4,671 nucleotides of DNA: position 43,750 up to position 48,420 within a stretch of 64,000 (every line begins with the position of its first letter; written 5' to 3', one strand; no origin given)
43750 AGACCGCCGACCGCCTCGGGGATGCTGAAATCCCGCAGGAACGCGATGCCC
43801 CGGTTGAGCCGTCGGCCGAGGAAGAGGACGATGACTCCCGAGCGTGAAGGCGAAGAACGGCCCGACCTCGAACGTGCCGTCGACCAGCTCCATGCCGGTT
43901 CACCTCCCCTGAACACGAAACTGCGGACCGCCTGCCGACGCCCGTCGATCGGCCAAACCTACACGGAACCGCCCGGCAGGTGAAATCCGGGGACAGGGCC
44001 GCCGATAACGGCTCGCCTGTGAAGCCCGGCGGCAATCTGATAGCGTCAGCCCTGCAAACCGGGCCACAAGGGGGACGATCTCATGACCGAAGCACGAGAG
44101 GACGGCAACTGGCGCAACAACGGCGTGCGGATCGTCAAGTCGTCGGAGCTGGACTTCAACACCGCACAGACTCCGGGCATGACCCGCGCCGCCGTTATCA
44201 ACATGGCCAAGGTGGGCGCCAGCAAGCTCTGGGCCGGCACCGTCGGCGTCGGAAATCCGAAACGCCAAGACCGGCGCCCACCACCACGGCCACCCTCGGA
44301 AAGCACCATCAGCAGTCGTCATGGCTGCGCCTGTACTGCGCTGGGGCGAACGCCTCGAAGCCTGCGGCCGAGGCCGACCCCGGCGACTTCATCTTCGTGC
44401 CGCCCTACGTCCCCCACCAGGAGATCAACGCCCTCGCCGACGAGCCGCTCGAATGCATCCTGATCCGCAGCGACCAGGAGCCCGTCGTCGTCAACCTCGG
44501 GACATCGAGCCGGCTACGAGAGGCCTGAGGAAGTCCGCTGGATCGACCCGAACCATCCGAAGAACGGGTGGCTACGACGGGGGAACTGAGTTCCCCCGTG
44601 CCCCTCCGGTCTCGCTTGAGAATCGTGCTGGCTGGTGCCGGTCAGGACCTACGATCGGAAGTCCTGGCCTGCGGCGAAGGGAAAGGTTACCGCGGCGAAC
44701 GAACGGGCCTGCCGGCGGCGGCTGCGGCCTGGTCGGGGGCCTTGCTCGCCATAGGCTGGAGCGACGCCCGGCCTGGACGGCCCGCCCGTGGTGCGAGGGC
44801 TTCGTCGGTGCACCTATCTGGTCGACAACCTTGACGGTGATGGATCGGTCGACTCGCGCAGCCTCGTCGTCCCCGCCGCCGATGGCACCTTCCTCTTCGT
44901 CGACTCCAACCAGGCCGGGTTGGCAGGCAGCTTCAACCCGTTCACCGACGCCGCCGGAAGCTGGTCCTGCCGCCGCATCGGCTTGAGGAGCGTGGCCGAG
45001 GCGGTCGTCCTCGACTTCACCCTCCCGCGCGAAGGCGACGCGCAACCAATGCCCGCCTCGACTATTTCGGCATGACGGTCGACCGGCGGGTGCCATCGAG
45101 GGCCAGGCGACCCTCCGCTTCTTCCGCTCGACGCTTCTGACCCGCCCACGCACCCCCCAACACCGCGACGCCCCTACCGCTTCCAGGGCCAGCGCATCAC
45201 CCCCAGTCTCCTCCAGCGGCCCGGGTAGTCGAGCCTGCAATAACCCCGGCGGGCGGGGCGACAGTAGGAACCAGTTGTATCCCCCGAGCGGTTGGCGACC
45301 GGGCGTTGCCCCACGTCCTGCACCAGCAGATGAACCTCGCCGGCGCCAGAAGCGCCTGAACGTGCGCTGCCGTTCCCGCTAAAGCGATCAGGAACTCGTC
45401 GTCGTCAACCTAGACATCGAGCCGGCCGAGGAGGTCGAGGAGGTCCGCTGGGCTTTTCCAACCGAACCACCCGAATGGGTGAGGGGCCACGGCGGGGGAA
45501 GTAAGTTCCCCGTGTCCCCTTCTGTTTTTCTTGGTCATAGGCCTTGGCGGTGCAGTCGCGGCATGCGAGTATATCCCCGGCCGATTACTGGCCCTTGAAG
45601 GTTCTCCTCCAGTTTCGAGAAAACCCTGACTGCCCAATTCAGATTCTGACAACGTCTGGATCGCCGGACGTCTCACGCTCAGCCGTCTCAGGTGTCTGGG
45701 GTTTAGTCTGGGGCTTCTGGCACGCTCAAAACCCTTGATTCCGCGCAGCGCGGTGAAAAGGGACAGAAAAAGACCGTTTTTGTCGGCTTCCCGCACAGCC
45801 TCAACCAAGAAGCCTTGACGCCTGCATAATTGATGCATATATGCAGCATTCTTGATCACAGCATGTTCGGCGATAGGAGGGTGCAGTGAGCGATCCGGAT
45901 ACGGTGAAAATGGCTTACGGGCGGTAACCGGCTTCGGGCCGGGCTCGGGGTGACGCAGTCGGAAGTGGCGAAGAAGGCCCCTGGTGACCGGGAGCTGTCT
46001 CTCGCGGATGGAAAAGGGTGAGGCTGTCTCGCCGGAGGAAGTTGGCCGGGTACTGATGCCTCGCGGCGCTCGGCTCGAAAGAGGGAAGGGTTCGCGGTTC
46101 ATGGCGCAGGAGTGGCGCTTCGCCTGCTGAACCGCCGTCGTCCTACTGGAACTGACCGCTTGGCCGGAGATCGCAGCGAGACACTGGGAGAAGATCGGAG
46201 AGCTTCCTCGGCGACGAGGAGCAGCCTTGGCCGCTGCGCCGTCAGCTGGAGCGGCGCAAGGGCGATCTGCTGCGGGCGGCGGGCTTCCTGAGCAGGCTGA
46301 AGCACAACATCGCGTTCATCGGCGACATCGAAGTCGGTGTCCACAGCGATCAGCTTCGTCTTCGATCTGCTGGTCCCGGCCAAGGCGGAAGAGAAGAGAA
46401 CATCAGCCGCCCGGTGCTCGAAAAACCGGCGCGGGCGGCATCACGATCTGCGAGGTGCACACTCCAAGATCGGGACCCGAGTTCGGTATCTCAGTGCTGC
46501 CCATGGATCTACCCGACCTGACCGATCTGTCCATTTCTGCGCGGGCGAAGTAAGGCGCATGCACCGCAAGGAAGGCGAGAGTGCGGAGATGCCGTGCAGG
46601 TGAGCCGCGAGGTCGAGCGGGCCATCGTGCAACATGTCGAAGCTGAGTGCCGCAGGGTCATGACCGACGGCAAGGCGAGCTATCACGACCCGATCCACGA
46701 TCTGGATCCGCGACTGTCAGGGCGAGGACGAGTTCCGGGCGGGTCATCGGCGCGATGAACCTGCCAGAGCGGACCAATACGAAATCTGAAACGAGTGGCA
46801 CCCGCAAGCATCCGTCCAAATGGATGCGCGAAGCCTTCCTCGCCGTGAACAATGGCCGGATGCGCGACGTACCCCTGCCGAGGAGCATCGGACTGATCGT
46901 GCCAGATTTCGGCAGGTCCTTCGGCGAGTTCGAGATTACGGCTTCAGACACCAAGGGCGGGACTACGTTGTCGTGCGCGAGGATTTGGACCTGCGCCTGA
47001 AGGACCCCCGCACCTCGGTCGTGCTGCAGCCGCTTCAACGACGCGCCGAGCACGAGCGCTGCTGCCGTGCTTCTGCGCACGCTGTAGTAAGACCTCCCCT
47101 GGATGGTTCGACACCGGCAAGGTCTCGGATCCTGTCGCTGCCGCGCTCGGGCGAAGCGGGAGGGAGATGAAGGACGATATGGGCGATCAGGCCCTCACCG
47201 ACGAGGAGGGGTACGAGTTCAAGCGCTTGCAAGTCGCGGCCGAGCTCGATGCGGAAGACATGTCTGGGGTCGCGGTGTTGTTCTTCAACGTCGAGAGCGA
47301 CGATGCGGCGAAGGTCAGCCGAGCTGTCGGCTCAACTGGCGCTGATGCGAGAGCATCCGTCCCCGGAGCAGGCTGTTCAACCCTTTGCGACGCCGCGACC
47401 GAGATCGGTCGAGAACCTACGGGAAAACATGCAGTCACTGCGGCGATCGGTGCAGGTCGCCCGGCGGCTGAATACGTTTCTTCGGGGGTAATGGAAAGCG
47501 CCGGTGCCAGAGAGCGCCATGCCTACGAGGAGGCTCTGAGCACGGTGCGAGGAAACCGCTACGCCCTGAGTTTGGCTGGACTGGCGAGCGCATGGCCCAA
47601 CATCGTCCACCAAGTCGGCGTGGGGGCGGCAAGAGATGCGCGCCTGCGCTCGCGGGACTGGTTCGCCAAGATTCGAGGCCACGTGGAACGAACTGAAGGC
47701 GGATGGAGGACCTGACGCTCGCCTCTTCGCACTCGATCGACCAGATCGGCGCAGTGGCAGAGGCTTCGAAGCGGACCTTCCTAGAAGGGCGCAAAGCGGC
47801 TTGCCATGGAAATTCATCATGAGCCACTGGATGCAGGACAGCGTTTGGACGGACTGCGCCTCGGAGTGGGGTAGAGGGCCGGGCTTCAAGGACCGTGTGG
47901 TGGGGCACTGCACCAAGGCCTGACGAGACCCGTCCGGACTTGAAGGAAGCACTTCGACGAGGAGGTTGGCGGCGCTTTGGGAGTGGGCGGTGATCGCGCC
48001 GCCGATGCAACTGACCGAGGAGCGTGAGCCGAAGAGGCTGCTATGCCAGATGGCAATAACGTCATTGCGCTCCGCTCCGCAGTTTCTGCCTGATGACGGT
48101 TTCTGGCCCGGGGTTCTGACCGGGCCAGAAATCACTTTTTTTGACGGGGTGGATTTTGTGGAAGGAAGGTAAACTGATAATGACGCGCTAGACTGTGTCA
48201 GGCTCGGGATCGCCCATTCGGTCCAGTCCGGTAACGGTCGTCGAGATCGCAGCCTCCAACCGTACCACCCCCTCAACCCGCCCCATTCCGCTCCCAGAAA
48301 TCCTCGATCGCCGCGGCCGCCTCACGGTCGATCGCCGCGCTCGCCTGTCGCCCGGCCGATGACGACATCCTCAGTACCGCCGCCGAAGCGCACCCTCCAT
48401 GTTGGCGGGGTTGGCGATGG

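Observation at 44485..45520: The 3' end of the cupin gene plus a strong hairpin is duplicated about 0.9 kb downstream, and the second copy marks the start of a low-G+C island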

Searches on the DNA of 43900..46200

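Call 55: search_rna_families(source=window, start=43900, end=46200, threshold=evalue, max_evalue=1)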
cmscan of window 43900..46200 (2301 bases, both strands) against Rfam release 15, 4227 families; matches with E-value up to 1: 0.
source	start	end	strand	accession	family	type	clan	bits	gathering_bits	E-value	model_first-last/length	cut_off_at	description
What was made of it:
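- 44577..44599 (+): REP-like palindromic hairpin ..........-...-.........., followed by the conserved tail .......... No Rfam hit (call 55).
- Closest known: REP / BIME-type repetitive extragenic palindromes. Different: The sequence is unrelated to enterobacterial REPs, no RAYT transposase was looked for or seen, and there is no Rfam family (call 55).
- Tried and rejected: A scan of 43.9-46.2 kb at E<=1 found nothing (call 55).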

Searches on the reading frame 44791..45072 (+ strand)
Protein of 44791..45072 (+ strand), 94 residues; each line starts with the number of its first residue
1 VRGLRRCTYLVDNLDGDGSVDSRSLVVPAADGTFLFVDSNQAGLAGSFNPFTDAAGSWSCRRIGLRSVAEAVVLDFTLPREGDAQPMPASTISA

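Call 13: search_protein_families(library=pfam, max_evalue=1, proteins=[window:44791-45072:+])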
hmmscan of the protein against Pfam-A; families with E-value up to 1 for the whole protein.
seq(94 aa): 0 families

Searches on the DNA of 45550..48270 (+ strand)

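Call 77: search_dna_similar(query=window:45550-48270:+, collection=plasmids, mode=distant, max_rows=10)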
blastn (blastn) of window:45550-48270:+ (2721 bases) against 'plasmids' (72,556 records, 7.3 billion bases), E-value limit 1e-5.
Records with a match: 6; places in all: 6; records where one place covers at least 80% of the query: 0.
Best place of each record, by identity: 60-80% 6.
By first word of the organism name: Sphingopyxis 2; Mesorhizobium 1; Sphingomonas 1; Sphingobium 1; Roseomonas 1.
By predicted mobility (MOB-suite, as given by PLSDB): conjugative 3; non-mobilizable 2; mobilizable 1.
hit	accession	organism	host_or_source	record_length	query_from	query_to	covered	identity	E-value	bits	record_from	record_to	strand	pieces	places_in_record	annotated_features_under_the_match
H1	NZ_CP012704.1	Sphingopyxis macrogoltabida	whole organism,activated sludge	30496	654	1761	41%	66.9%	1e-62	251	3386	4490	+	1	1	helix-turn-helix transcriptional regulator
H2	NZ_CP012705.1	Sphingopyxis macrogoltabida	whole organism,activated sludge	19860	654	1761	41%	66.9%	1e-62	251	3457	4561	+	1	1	helix-turn-helix transcriptional regulator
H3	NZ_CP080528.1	Mesorhizobium sp. AR07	Oxytropis sp.,Cell culture,root nodule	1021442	719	1761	38%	65.1%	3e-38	169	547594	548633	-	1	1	record has no annotation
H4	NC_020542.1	Sphingomonas sp. MM-1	-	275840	749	1498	15%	71.0%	3e-18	182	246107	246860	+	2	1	helix-turn-helix transcriptional regulator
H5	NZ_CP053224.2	Sphingobium sp. RSMS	whole organism,Storage tank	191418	749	1498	15%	71.0%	3e-18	182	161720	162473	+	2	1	helix-turn-helix transcriptional regulator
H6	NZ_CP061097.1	Roseomonas marmotae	Marmota himalayana,pure culture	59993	662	832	6%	71.1%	9e-13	85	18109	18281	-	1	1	helix-turn-helix domain-containing protein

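Call 78: get_annotated_region(hit=H1, flank=4000)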
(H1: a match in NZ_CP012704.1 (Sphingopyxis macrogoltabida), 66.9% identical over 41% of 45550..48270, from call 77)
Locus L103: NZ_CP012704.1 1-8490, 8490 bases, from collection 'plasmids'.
description: Sphingopyxis macrogoltabida strain EY-1 isolate activated sludge plasmid 4, complete sequence
organism: Sphingopyxis macrogoltabida (NCBI taxid 33050)
taxonomy: Bacteria; Pseudomonadota; Alphaproteobacteria; Sphingomonadales; Sphingomonadaceae; Sphingopyxis; Sphingopyxis macrogoltabida
host: -; source: whole organism,activated sludge; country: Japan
typing (MOB-suite, as given by PLSDB): mobilizable; replicon rep_cluster_1168; relaxase MOBQ
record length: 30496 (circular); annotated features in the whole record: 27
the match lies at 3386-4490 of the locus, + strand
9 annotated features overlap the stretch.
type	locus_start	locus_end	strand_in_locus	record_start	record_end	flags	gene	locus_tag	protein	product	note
CDS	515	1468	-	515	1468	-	-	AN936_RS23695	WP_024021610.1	replication initiator protein A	-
CDS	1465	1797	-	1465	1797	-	-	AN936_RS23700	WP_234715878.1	hypothetical protein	-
CDS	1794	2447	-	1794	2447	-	-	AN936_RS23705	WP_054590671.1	ParA family protein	-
CDS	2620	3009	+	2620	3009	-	-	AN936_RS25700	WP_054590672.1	DUF4113 domain-containing protein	-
CDS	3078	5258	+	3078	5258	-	-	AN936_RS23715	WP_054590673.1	helix-turn-helix transcriptional regulator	-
CDS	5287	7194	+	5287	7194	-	-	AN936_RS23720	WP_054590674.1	DUF262 domain-containing protein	-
CDS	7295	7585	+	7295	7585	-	-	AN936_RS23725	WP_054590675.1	type II toxin-antitoxin system RelE/ParE family toxin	-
CDS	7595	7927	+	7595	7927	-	-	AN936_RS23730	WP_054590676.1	HigA family addiction module antitoxin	-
CDS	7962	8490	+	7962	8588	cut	-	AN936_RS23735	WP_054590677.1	N-6 DNA methylase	GO:0006306 - DNA methylation [Evidence IEA]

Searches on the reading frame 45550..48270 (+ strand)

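Call 80: search_protein_families(library=pfam, max_evalue=0.01, proteins=[L103:3078-5258:+])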
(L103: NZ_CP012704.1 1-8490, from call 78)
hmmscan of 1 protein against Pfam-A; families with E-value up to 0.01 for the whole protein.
L103:3078-5258:+ (726 aa): 4 families
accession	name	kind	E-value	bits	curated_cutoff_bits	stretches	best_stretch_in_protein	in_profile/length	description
PF13560.12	HTH_31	-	1.7e-08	35.1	27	1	8-60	4-58/64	Helix-turn-helix domain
PF01381.28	HTH_3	-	2.8e-06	27.7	23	1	11-56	2-48/55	Helix-turn-helix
PF13744.12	HTH_37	-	0.0002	21.5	27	1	10-60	23-72/80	Helix-turn-helix domain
PF12844.13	HTH_19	-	0.0048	17.2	30.2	0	10-61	4-53/64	Helix-turn-helix domain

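Call 81: search_protein_families(library=padloc, max_evalue=0.001, proteins=[L103:3078-5258:+])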
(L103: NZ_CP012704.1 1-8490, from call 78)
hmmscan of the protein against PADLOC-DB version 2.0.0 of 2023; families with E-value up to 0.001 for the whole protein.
L103:3078-5258:+ (726 aa): 2 families
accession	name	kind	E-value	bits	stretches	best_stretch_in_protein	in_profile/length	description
PDLC02926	HTH_VI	-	0.00019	19.6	1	9-43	5-39/92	-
PDLC03953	RmrA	-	0.0009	16.6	0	10-55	10-56/373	-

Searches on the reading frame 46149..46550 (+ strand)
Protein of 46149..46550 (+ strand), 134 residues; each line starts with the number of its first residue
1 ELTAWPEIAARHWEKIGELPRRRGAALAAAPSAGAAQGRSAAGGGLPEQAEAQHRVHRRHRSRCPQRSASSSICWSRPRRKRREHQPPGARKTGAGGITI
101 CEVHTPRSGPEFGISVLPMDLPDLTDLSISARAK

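Call 59: search_protein_families(library=pfam, max_evalue=1, proteins=[window:46149-46550:+])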
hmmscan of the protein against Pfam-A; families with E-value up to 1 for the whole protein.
seq(134 aa): 1 family
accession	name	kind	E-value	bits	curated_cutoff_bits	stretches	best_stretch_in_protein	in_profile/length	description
PF00376.29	MerR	-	0.096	13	28.2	1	11-24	17-31/38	MerR family regulatory protein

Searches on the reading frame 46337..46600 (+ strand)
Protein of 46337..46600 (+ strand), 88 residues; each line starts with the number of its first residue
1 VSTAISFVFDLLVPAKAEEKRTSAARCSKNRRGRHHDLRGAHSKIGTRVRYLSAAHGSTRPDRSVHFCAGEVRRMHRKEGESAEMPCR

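Call 13: search_protein_families(library=pfam, max_evalue=1, proteins=[window:46337-46600:+])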
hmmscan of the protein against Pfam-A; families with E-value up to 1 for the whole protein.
seq(88 aa): 1 family
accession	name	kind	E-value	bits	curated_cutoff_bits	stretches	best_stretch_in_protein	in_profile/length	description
PF06145.16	Corona_NS1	-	0.2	11.6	25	1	5-14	3-12/29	Coronavirus nonstructural protein NS1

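Call 59: search_protein_families(library=pfam, max_evalue=1, proteins=[window:46349-46600:+])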
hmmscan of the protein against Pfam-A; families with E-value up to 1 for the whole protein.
seq(84 aa): 0 families

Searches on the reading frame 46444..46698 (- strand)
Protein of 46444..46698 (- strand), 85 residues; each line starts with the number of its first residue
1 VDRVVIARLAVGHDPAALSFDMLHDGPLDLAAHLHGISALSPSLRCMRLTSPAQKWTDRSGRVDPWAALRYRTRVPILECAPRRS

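Call 59: search_protein_families(library=pfam, max_evalue=1, proteins=[window:46444-46698:-])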
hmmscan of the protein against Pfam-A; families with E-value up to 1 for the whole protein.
seq(85 aa): 1 family
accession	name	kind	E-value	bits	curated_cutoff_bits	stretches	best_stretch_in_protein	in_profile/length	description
PF20513.3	UBact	-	0.21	11.8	27.8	1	58-74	24-40/43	Prokaryotic ubiquitin-like protein UBact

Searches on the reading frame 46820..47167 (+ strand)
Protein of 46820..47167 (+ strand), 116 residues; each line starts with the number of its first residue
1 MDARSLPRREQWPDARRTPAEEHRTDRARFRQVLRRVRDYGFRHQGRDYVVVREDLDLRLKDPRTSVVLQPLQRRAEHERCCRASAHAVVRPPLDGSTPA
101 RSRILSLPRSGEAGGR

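Call 13: search_protein_families(library=pfam, max_evalue=1, proteins=[window:46820-47167:+])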
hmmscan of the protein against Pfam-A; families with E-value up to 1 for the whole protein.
seq(116 aa): 1 family
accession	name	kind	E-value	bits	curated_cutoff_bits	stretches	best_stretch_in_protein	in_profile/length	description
PF11847.13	GT-C_AftD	-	0.24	9.7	26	1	42-80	496-535/661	Alpha-(1->3)-arabinofuranosyltransferase, N-terminal GT-C domain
